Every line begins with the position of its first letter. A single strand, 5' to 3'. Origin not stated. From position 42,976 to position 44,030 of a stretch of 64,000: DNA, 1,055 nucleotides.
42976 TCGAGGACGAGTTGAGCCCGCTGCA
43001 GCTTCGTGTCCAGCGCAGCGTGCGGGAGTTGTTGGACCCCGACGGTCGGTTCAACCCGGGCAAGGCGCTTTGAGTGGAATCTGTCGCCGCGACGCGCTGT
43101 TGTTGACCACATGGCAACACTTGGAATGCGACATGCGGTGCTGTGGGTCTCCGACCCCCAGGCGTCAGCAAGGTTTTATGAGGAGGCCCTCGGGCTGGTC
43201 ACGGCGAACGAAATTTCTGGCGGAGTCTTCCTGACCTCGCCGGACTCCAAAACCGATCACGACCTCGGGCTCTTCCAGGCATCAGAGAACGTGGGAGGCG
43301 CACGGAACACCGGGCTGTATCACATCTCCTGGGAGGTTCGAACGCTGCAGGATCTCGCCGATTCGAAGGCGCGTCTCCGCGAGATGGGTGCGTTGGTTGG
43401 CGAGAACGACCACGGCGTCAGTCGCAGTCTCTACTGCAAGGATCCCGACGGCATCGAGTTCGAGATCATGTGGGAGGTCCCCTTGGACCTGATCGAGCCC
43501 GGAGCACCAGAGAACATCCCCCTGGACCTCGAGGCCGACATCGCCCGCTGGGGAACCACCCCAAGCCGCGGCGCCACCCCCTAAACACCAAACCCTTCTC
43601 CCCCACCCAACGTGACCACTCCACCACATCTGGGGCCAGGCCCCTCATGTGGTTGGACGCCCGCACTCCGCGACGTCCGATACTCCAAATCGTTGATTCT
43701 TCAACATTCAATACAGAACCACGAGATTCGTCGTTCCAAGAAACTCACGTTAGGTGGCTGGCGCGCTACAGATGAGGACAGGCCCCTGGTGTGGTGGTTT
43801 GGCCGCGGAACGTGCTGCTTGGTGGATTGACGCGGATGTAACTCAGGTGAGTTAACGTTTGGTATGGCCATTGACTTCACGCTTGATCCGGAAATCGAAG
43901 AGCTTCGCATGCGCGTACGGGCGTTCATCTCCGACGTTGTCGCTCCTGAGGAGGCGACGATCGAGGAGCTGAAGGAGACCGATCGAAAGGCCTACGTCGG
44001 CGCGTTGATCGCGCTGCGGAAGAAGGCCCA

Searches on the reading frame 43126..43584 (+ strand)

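Call 66: search_protein_families(library=pfam, proteins=[window:43126-43584:+], max_evalue=0.00001)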
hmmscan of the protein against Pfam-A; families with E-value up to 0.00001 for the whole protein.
window:43126-43584:+ (152 aa): 2 families
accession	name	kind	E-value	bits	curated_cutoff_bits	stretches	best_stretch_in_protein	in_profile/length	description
PF00903.31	Glyoxalase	-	8.4e-14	52.4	20.6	1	3-114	4-121/121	Glyoxalase/Bleomycin resistance protein/Dioxygenase superfamily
PF18029.7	Glyoxalase_6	-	1e-09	39.4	23.6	1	5-114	3-105/106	Glyoxalase-like domain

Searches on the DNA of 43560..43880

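Call 42: search_rna_families(source=window, start=43560, end=43880, threshold=evalue, max_evalue=10)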
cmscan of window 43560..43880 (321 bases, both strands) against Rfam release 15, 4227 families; matches with E-value up to 10: 0.
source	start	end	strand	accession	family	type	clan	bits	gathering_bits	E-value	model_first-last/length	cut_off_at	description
